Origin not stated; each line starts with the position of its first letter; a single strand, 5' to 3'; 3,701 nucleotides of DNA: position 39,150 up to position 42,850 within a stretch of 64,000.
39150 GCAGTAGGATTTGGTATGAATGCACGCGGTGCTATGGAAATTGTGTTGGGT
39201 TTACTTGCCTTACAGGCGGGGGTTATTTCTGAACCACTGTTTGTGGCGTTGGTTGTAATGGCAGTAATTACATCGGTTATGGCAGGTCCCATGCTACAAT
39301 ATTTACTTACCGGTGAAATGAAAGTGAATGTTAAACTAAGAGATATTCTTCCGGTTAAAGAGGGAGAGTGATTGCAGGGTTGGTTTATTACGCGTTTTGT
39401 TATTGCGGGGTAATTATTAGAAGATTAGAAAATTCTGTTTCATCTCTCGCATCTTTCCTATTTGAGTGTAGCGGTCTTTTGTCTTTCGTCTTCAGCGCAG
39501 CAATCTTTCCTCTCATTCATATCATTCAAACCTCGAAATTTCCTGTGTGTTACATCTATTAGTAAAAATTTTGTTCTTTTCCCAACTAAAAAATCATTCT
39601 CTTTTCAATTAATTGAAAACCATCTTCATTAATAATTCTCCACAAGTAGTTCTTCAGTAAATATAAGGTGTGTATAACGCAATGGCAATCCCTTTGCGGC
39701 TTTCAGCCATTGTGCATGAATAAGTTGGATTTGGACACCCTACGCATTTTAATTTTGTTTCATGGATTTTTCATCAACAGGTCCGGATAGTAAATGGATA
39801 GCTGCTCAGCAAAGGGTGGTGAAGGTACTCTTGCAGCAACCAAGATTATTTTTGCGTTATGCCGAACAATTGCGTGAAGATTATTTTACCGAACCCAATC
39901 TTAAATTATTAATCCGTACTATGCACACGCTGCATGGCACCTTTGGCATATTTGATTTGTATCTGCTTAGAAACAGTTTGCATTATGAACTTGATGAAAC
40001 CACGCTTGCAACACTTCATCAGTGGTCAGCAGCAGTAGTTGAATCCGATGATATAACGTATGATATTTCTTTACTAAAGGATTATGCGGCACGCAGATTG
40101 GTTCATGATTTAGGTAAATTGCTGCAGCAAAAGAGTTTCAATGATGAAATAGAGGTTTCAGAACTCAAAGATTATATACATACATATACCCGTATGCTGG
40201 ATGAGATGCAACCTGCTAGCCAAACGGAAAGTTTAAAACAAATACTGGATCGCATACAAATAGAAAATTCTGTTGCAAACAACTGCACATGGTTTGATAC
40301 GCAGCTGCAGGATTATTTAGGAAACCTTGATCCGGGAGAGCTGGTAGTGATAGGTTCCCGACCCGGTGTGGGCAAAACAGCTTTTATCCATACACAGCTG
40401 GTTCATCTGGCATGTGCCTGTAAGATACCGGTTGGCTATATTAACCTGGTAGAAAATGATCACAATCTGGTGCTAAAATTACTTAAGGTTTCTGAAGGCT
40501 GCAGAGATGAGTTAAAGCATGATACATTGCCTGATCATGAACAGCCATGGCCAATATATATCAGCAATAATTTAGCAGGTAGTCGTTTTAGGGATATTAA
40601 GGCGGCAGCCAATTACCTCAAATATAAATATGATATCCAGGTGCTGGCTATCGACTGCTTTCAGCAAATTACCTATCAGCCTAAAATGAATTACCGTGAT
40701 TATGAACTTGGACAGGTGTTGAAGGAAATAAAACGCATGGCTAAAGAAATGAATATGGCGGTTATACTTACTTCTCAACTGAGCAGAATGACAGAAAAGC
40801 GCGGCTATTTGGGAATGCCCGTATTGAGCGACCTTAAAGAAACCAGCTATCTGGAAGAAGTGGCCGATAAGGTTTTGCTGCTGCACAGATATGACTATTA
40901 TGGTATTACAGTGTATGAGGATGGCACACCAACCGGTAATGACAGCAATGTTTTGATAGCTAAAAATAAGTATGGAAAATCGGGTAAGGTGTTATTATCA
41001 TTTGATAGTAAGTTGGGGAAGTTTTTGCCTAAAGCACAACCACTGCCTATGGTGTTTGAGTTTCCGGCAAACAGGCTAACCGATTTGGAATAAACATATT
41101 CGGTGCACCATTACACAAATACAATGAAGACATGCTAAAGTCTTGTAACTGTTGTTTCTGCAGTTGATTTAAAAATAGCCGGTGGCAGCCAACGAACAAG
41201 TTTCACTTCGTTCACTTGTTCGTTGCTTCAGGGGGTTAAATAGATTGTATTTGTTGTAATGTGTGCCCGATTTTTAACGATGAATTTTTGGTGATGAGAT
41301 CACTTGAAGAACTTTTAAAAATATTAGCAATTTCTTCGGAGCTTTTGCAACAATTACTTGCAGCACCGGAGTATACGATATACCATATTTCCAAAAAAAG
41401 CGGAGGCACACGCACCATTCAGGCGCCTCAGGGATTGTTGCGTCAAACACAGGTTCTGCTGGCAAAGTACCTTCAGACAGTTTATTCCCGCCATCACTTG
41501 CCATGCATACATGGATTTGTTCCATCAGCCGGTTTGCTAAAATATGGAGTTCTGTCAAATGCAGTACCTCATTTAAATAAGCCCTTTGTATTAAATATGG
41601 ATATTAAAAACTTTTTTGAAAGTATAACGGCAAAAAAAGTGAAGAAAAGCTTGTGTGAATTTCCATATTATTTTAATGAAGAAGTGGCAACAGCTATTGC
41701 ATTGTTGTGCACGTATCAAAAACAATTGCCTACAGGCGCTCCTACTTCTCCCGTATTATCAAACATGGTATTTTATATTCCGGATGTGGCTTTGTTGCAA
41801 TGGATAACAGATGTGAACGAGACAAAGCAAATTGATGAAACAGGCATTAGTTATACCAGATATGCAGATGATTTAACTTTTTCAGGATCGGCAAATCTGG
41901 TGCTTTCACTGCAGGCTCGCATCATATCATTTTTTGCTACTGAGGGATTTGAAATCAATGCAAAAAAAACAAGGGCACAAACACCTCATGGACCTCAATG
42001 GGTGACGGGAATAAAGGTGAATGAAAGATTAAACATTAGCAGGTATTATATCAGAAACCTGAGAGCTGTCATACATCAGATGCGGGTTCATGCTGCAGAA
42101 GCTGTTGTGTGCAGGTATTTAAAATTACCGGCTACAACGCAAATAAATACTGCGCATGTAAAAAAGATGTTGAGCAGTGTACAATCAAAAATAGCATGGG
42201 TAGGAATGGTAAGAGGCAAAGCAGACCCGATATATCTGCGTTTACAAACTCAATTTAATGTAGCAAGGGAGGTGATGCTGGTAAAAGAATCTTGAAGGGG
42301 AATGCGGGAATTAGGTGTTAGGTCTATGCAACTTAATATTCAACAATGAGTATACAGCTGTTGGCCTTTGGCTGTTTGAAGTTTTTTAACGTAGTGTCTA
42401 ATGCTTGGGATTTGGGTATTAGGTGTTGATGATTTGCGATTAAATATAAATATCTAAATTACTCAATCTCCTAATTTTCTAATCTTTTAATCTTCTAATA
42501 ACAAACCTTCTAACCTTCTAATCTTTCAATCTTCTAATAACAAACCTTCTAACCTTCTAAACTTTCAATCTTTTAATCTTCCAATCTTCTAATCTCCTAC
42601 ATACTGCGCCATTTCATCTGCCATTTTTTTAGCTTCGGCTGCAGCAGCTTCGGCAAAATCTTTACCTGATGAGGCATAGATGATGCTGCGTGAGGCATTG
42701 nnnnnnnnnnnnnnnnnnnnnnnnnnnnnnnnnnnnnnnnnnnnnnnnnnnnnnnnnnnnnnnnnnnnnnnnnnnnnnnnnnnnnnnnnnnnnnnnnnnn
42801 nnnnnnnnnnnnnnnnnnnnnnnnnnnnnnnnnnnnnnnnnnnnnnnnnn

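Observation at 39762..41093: DnaB-family helicase-like ATPase as the likely effector of a retron, a pairing I do not recognise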

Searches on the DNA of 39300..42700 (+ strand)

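Call 32: search_rna_families(source=window, start=39300, end=42700, threshold=evalue, max_evalue=1)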
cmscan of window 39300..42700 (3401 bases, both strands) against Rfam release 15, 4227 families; matches with E-value up to 1: 2.
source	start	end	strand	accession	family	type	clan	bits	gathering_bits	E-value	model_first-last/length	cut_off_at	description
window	39665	39750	+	RF00314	snoZ182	Gene; snRNA; snoRNA; CD-box;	-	22.3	80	0.58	1-92/92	no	Small nucleolar RNA Z182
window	42240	42330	-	RF02706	TeloSII_ncR30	Gene; sRNA;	-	18.7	86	0.32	1-226/226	no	TeloSII non coding RNA 30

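Call 44: build_rna_model(alignment_id=A4)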
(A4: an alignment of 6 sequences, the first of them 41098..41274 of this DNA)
Model R1 built from alignment A4 (6 sequences, 179 columns); structure: RNAalifold consensus.
model positions 172; base pairs 37; branch points 2; effective number of sequences 1.27; information 0.59 bits per position. Calibrated on 0.2 Mb of random sequence (short: E-values are rough).
structure used (alignment columns):
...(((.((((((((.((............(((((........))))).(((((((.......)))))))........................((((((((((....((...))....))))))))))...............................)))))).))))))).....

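Call 45: search_with_rna_model(model_id=R1, sources=[window, L007, L008, L009, L012, L013, L014, L015, L016, L017, L018, L019, L020, L021, L022, L025, L026, L027, L028, L029, L031, L033, L034, L037, L042, L046, L049, L062, L065, L076, L078, L084, L085, L089, L023, L035, L038, L047], max_evalue=1, make_alignment=true)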
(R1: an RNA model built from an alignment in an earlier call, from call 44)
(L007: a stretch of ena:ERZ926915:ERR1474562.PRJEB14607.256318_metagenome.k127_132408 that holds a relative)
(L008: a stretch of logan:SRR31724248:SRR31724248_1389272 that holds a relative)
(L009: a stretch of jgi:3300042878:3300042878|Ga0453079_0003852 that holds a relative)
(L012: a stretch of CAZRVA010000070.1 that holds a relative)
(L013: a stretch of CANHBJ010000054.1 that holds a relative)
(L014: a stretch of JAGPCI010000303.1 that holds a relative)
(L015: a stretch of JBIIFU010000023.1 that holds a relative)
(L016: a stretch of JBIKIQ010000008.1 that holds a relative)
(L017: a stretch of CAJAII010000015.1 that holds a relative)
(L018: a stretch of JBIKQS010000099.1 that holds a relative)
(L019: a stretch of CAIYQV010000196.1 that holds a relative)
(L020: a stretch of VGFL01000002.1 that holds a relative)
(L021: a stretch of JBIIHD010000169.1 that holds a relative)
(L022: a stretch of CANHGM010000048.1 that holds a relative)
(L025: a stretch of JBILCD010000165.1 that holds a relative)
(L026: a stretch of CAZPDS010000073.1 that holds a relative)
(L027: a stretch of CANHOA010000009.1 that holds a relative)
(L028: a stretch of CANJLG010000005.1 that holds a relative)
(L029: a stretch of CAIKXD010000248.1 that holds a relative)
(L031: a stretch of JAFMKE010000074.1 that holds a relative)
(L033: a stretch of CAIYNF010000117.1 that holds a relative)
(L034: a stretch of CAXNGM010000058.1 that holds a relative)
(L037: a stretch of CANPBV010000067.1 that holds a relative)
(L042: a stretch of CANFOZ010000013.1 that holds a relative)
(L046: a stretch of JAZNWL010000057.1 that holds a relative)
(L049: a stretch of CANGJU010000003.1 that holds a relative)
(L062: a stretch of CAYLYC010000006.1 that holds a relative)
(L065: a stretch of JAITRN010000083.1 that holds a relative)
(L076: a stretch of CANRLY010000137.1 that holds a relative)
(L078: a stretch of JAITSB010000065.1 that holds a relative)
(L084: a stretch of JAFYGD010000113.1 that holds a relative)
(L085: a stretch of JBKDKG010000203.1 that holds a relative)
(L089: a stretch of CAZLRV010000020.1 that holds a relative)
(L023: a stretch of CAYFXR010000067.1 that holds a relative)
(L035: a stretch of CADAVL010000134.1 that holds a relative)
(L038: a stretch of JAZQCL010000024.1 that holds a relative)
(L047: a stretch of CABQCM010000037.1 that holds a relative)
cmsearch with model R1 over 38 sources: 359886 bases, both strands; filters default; matches with E-value up to 1: 19.
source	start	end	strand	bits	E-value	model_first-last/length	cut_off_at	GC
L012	5062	5228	+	198.8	2.6e-41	1-172/172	no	0.4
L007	3986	4152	+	196.8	7.1e-41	1-172/172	no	0.41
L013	4653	4819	+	196.8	7.1e-41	1-172/172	no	0.41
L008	7304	7473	+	186.8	1.1e-38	1-172/172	no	0.4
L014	827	992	+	182.8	8.9e-38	1-172/172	no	0.38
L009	5068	5242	+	181.1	2e-37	1-172/172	no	0.39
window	41098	41274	+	174.5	5.9e-36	1-172/172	no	0.39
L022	4442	4618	+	49.5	2.1e-08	1-172/172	no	0.4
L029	6002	6183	+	34.8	3.8e-05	1-172/172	no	0.41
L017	5848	6019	+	27.7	0.0014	1-172/172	no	0.44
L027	5836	6007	+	25.6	0.0039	1-172/172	no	0.43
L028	2195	2366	+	25.2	0.0049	1-172/172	no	0.44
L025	2412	2583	+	25.1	0.0051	1-172/172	no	0.43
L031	5880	6052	+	23.9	0.0094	1-172/172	no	0.41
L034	5923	6091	+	23.8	0.0097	1-172/172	no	0.41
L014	825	990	-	19.6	0.085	1-172/172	no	0.38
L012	5060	5226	-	17.2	0.28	1-172/172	no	0.41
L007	3984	4150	-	15.7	0.61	1-172/172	no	0.41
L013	4651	4817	-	15.7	0.62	1-172/172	no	0.41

Alignment A5: 19 matches aligned to the model, 336 columns, each read 5' to 3' on its own strand. Consensus structure (alignment columns), stored with it:
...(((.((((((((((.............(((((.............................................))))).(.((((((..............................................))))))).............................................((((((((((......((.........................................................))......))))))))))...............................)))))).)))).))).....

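Call 85: search_with_rna_model(model_id=R1, sources=[L261, L091, L094, L096, L103, L159, L161], max_evalue=1)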
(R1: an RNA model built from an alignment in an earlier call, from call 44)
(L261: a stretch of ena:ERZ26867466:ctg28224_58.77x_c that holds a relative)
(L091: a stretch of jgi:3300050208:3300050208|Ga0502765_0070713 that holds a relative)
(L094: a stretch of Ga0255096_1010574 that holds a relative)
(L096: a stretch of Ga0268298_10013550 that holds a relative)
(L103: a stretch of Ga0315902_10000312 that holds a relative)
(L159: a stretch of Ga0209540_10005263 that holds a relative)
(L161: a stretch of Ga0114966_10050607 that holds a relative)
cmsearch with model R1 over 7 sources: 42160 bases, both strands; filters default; matches with E-value up to 1: 3.
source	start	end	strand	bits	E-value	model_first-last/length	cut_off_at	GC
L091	2568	2745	+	162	4e-34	1-172/172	no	0.38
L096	1296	1456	+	38.1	8.3e-07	1-172/172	no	0.4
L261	9396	9557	+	35.6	2.9e-06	1-172/172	no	0.49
